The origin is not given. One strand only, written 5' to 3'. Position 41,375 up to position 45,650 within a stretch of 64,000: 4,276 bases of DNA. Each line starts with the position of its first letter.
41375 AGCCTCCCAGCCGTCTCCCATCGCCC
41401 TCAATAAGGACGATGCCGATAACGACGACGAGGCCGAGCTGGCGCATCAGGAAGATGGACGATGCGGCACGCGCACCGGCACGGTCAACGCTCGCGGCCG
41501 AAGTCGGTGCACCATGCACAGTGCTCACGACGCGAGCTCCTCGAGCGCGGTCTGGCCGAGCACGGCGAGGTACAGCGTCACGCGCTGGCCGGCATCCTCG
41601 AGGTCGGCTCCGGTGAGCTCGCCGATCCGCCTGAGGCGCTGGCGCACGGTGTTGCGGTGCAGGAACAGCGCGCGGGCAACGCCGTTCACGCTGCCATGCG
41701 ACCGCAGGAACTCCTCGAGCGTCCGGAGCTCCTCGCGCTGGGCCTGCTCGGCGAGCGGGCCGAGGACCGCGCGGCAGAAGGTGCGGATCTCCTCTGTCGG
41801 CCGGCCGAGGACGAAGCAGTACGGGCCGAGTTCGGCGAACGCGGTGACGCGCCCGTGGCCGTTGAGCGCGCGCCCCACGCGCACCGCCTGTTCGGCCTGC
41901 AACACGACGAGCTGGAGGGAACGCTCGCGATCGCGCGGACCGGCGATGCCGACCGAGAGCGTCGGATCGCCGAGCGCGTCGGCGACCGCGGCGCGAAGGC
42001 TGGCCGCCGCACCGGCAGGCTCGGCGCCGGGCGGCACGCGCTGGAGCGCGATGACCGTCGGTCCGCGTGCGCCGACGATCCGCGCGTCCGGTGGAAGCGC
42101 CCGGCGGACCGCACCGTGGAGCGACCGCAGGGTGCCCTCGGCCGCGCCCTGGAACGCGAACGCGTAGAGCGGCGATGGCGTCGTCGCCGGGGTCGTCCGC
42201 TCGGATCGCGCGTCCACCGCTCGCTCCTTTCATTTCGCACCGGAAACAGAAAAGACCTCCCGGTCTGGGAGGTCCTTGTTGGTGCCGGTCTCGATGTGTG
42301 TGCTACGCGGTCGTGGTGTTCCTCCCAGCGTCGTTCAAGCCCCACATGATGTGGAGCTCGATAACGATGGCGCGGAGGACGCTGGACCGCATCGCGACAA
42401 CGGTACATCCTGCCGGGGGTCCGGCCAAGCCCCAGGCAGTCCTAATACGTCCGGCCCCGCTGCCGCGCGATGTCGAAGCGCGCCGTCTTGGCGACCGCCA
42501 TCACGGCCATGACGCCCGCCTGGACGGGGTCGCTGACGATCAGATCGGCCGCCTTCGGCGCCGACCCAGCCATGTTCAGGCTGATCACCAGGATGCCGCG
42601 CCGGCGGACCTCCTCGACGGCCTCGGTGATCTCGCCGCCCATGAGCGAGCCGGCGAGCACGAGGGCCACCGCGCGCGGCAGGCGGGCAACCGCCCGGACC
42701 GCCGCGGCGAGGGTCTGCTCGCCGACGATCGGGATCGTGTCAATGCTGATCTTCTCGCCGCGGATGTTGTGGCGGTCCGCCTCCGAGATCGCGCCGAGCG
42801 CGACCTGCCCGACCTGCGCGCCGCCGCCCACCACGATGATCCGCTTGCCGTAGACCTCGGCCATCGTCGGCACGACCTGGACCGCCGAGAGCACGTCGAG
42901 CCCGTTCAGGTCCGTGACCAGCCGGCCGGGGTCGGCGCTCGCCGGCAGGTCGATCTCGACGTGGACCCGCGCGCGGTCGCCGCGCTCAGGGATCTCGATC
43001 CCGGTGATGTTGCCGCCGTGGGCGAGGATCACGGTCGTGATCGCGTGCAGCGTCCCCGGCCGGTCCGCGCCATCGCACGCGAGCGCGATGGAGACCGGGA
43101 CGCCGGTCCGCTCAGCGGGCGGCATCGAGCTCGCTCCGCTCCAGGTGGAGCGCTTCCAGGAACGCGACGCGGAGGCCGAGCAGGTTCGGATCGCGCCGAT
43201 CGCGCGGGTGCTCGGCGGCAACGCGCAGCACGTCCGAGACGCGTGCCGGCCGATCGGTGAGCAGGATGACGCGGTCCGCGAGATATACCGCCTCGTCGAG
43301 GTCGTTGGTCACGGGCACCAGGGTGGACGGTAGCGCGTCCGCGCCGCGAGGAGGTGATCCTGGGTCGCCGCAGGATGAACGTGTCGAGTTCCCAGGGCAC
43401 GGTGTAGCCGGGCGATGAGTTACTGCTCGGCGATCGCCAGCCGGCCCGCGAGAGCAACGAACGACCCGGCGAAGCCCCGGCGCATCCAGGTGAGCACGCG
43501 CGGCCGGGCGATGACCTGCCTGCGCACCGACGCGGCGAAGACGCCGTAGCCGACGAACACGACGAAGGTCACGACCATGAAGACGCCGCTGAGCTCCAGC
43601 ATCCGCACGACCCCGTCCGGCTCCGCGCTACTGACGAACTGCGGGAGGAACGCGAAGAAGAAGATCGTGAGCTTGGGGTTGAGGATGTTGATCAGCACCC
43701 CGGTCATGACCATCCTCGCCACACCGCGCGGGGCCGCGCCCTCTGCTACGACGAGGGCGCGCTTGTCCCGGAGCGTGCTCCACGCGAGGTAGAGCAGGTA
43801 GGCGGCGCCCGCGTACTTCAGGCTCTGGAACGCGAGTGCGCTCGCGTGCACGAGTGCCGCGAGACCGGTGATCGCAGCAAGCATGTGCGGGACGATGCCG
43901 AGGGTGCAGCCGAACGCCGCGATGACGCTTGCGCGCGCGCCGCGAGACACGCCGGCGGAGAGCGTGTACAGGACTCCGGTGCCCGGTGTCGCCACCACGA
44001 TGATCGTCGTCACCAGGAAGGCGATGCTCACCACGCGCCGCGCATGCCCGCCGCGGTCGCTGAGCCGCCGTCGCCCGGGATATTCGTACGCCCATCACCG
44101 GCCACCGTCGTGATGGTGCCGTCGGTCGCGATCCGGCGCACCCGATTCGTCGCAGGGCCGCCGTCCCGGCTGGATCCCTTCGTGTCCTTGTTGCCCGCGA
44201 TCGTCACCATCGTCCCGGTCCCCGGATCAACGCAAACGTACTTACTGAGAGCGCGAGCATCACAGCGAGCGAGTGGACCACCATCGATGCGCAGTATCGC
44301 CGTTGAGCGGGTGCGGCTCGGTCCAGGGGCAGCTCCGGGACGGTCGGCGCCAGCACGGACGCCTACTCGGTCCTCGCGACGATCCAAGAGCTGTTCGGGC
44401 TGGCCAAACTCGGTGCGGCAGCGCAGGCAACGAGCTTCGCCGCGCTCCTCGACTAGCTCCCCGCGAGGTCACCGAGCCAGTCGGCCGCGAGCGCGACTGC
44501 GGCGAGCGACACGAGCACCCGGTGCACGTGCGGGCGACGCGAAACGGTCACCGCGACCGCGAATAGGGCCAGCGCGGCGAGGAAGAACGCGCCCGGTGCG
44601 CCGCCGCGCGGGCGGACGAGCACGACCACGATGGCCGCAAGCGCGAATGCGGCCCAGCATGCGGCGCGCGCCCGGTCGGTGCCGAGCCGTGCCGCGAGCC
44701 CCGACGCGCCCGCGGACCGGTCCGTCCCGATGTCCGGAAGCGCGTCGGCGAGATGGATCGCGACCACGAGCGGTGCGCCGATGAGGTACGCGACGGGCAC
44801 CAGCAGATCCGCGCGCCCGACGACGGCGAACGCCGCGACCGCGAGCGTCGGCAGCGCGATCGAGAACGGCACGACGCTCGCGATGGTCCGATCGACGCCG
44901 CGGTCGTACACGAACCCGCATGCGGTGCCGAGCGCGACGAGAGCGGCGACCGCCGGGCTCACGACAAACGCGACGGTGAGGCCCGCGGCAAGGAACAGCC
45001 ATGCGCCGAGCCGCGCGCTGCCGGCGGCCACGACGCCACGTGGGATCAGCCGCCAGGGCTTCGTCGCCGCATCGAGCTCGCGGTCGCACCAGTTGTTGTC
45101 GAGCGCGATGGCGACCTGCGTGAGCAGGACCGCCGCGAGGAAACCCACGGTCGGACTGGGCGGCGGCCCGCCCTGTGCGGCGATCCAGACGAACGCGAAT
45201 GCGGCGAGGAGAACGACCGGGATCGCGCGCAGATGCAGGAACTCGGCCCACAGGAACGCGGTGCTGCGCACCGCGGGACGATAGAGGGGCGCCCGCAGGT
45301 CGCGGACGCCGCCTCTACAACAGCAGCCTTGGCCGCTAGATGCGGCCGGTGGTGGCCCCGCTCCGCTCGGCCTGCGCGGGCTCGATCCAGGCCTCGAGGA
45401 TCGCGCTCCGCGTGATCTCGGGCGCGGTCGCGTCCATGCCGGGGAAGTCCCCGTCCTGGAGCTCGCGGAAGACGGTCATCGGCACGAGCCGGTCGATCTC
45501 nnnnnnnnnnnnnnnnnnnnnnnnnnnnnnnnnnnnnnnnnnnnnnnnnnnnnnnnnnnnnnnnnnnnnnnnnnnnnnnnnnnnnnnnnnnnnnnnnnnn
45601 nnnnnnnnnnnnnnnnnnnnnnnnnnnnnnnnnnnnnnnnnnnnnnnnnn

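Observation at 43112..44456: Gene-decay zone: remnants of an ABC ATPase, an NHL-repeat protein and a phosphoesterase packed around an intact LysE exporter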

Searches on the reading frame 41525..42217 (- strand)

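Call 9: search_protein_families(library=pfam, max_evalue=1, proteins=[window:41525-42217:-])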
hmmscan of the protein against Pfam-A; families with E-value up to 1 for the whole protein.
window:41525-42217:- (230 aa): 5 families
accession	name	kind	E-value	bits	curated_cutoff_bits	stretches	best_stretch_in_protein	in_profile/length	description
PF13556.12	HTH_30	-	1.1e-21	76.8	27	1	164-219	2-57/59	PucR C-terminal helix-turn-helix domain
PF17853.6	GGDEF_2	-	0.0001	23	24.5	1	18-114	24-116/116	GGDEF-like domain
PF09862.15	DUF2089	-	0.0038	17.3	33.4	1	161-198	3-40/47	Domain of unknown function (DUF2089)-HTH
PF00126.33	HTH_1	-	0.012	16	26.6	1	172-213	11-53/60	Bacterial regulatory helix-turn-helix protein, lysR family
PF02954.25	HTH_8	-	0.1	12.8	22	1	167-197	10-41/42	Bacterial regulatory protein, Fis family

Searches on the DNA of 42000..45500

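Call 80: search_rna_families(source=window, start=42000, end=45500, threshold=evalue, max_evalue=1)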
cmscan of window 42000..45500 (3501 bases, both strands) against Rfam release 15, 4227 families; matches with E-value up to 1: 0.
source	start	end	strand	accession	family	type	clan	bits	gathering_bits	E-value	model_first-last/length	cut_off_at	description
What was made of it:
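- Tried and rejected: Rfam families: none (call 80).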

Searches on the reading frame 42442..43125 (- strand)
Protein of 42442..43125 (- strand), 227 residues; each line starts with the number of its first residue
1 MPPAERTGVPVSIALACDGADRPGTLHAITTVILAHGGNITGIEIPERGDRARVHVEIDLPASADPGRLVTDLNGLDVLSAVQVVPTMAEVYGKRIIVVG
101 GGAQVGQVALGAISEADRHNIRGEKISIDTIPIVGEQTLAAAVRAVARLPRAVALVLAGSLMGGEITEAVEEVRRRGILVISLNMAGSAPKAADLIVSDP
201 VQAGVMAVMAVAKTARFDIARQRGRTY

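Call 9: search_protein_families(library=pfam, max_evalue=1, proteins=[window:42442-43125:-])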
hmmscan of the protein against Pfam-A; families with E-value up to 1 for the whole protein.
window:42442-43125:- (227 aa): 6 families
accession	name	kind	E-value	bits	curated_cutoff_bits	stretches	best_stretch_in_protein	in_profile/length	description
PF18462.6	DUF5612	-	2e-67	225.9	25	1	87-225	3-142/143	Domain of unknown function (DUF5612)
PF01842.31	ACT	-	4.5e-07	30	27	1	17-75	5-63/66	ACT domain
PF13291.12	ACT_4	-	5e-05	24.3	27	1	15-76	9-72/80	ACT domain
PF22629.2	ACT_AHAS_ss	-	0.0038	17.8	27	1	20-59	6-47/67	AHAS small subunit-like ACT domain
PF13740.12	ACT_6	-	0.0041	17.5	23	1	19-75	9-64/76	ACT domain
PF13407.12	Peripla_BP_4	-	0.034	14.1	35.1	1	152-213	58-116/258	Periplasmic binding protein domain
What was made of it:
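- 42442..43125 (-): Intact ACT + DUF5612 gene. Its ATG lies 14 nt inside the end of the ABC remnant. Synteny with L001 runs from here leftwards and stops at about 43157. Pfam DUF5612 E=2e-67 (call 9).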

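Call 14: find_encoding_contigs(protein=window:42442-43125:-, flank=10000, max_places=10)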
Protein window:42442-43125:- (227 aa): no gene with exactly this product is on record in the collection.

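Call 15: find_related_loci(query=window:42442-43125:-, collection=genome_contigs, flank=10000)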
Query window:42442-43125:- (227 aa) in genome_contigs; peptide patterns used: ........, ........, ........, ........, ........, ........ (x = any residue, [..] = any of these).
600 stretches matched a pattern (row limit reached: there are more); 487 encode a relative of the query (tblastn E <= 1e-3); the best 80 are kept; 80 distinct loci.
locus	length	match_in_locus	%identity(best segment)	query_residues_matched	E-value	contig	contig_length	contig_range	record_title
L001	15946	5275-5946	88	2-227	2e-114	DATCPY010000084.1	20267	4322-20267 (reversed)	MAG TPA_asm: Candidatus Limnocylindria bacterium isolate SMAG_U7239 k141_34867, whole genome shotgun sequence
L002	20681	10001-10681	80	2-227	8e-112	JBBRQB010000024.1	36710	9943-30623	MAG: Candidatus Limnocylindria bacterium isolate metawrap_la1_12 W_la1_12_k141_1297937L_36710_cov_16.2006, whole genome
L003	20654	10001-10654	86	12-227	1e-107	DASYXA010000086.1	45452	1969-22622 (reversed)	MAG TPA_asm: Candidatus Limnocylindria bacterium isolate SMAG_U6296 k141_497925, whole genome shotgun sequence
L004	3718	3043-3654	89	12-215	7e-105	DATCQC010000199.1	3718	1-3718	MAG TPA_asm: Candidatus Limnocylindria bacterium isolate SMAG_U7243 k141_5339, whole genome shotgun sequence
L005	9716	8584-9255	77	1-227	2e-98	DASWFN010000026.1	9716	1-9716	MAG TPA_asm: Candidatus Limnocylindria bacterium isolate SMAG_U2790 k141_2690842, whole genome shotgun sequence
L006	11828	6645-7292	72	10-227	9e-95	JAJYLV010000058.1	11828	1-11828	MAG: Chloroflexi bacterium isolate DBS2-1.bin91 NODE_10292_length_11828_cov_7.021366, whole genome shotgun sequence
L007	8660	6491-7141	75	12-227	4e-94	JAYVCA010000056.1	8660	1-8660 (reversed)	MAG: Chloroflexota bacterium isolate GL30_DN_metabat_152 GL30_DN_metabat_152_55, whole genome shotgun sequence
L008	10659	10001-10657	70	2-223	1e-92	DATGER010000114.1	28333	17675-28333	MAG TPA_asm: Chloroflexota bacterium isolate SMAG_U9707 k141_1630320, whole genome shotgun sequence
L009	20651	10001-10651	70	9-227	5e-91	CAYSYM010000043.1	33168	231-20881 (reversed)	MAG TPA_asm: uncultured Chloroflexota bacterium isolate SRP093762_co1_128 genome assembly, contig: NODE_808_length_33168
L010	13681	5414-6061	67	10-227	5e-86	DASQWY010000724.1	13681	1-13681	MAG TPA_asm: Actinomycetes bacterium isolate SMAG_U11025 k141_146904, whole genome shotgun sequence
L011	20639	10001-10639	67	13-227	9e-86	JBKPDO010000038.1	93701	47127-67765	MAG: bacterium isolate GB_EKS_MAG_00022 GB_EKS_000001373169, whole genome shotgun sequence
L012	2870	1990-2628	66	13-227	6e-85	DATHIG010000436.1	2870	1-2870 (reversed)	MAG TPA_asm: Actinomycetes bacterium isolate SMAG_U12520 k141_381310, whole genome shotgun sequence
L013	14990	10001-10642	66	12-227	2e-83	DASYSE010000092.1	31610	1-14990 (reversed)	MAG TPA_asm: Actinomycetes bacterium isolate SMAG_U4530 k141_1811444, whole genome shotgun sequence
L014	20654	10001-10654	62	9-227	2e-83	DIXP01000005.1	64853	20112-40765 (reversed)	MAG TPA_asm: Chloroflexi bacterium UBA6077 UBA6077_contig_921, whole genome shotgun sequence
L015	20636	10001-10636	63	14-227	7e-83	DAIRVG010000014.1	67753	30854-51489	MAG TPA_asm: Vicinamibacterales bacterium isolate CTOTU25967 NODE_50_length_67753_cov_11.183683, whole genome shotgun se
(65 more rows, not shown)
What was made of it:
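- Its closest relatives are all metagenome-assembled genomes (MAGs) (call 15).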

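Call 74: search_protein_families(library=pfam, max_evalue=0.001, proteins=[L005:3012-4058:+, L005:4070-4876:+, L005:4873-5625:+])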
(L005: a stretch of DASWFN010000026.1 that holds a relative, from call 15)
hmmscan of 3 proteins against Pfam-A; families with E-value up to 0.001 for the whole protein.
L005:3012-4058:+ (348 aa): 4 families
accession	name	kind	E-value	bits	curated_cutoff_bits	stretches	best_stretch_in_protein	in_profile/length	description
PF09084.16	NMT1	-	3.2e-21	76.7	20.5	1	88-272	26-216/216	NMT1/THI5 like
PF13379.11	NMT1_2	-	9.1e-09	35.9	24.7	1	143-274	112-246/252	NMT1-like family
PF16868.10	NMT1_3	-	2.7e-08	34.2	27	1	84-255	32-209/289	NMT1-like family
PF12974.12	Phosphonate-bd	-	1.3e-06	28.4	27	1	82-205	28-159/242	ABC transporter, phosphonate, periplasmic substrate-binding protein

L005:4070-4876:+ (268 aa): 1 family
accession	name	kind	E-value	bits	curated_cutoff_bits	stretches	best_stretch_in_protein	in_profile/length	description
PF00528.27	BPD_transp_1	-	2.6e-32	112.5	26.4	1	86-256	1-183/184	Binding-protein-dependent transport system inner membrane component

L005:4873-5625:+ (250 aa): 5 families
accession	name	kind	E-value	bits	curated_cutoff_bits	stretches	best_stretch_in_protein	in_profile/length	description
PF00005.33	ABC_tran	-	5.1e-32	111.8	25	1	22-157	3-136/137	ABC transporter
PF13304.12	AAA_21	-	3.2e-07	31.1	27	0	32-53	1-22/304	AAA domain, putative AbiEii toxin, Type IV TA system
PF13401.12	AAA_22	-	0.00014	22.6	27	1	32-155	7-92/130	AAA domain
PF09818.15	ABC_ATPase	-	0.00014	21.4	23.2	0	128-181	156-209/283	P-loop domain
PF20703.3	nSTAND1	-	0.00097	19.3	27.1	0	27-65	30-60/379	Novel STAND NTPase 1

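Call 75: search_protein_families(library=ncbifam, max_evalue=0.001, proteins=[L005:3012-4058:+, L005:4873-5625:+])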
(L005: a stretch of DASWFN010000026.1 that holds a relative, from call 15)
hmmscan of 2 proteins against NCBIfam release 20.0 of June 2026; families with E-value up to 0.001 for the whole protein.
L005:3012-4058:+ (348 aa): 8 families
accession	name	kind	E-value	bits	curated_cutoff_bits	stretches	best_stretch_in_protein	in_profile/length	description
TIGR01728.1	SsuA_fam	subfamily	1.3e-69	234.6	163.5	1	56-336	1-286/290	aliphatic sulfonate ABC transporter substrate-binding protein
NF008588.0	PRK11553.1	subfamily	6.3e-39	133.8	299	1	44-309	17-282/319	aliphatic sulfonate ABC transporter substrate-binding protein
NF040735.1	SBP_SaoX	equivalog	5.6e-14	52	300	1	93-296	39-249/330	ABC transporter substrate-binding subunit SaoX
TIGR02122.1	TRAP_TAXI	subfamily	3.1e-12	46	84.35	1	75-208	53-196/320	TAXI family TRAP transporter solute-binding subunit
TIGR01729.1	taurine_ABC_bnd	equivalog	2.2e-10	40.5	304.25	1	82-271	26-219/300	taurine ABC transporter substrate-binding protein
TIGR03427.1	ABC_peri_uca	equivalog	1.1e-07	31.4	333.9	1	120-299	73-255/328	putative urea ABC transporter substrate-binding protein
NF008553.0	PRK11480.1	equivalog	3.6e-07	29.7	490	1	78-337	46-293/320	taurine ABC transporter substrate-binding protein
TIGR01098.1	3A0109s03R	subfamily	0.00057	19.5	112.05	0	101-161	81-146/253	phosphate/phosphite/phosphonate ABC transporter substrate-binding protein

L005:4873-5625:+ (250 aa): 189 families (the best 25 are shown)
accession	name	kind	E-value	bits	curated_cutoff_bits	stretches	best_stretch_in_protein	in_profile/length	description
NF008420.0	PRK11247.1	equivalog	1.1e-60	205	395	1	3-243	11-240/257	aliphatic sulfonates ABC transporter ATP-binding protein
TIGR01184.1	ntrCD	subfamily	3e-60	203.7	291.8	1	22-234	3-224/230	nitrate ABC transporter ATP-binding protein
TIGR03265.1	PhnT2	equivalog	2.9e-59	201.1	457.7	1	3-203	3-208/353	putative 2-aminoethylphosphonate ABC transporter ATP-binding protein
NF008421.0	PRK11248.1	equivalog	3.9e-58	196.9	357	1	5-217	2-216/255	taurine ABC transporter ATP-binding subunit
NF040729.1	ABC_ATP_SaoA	equivalog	6.2e-56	189.6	360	1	16-240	17-243/248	ABC transporter ATP-binding protein SaoA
TIGR00968.1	3a0106s01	subfamily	6.1e-55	186.3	342.75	1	6-205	2-206/237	sulfate ABC transporter ATP-binding protein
NF006987.0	PRK09452.1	equivalog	6.1e-54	183.1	482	1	6-205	19-223/378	spermidine/putrescine ABC transporter ATP-binding protein PotA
NF008653.0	PRK11650.1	subfamily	1.4e-53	182.3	432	1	5-204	4-209/357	sn-glycerol-3-phosphate ABC transporter ATP-binding protein UgpC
TIGR03258.1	PhnT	equivalog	7.4e-51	173.3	499.15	1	6-205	10-215/359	2-aminoethylphosphonate ABC transport system ATP-binding subunit PhnT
NF008233.0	PRK11000.1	equivalog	5.8e-50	170.1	568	1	6-213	5-215/369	maltose/maltodextrin ABC transporter ATP-binding protein MalK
NF008105.0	PRK10851.1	equivalog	1.2e-49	168.9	502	1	6-204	4-211/362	sulfate/thiosulfate ABC transporter ATP-binding protein CysA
TIGR01187.1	potA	subfamily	1.9e-48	165.3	355.6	1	35-205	1-176/325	polyamine ABC transporter ATP-binding protein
TIGR03415.1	ABC_choXWV_ATP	equivalog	1.9e-48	165.3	483.75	2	74-204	107-239/382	choline ABC transporter ATP-binding protein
NF043075.1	MMSYN1_0197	equivalog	2.2e-47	161.6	550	1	6-204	4-207/341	spermidine/putrescine ABC transporter ATP-binding protein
NF008513.0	PRK11432.1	equivalog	5e-47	160.5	496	1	7-204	9-211/351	ferric ABC transporter ATP-binding protein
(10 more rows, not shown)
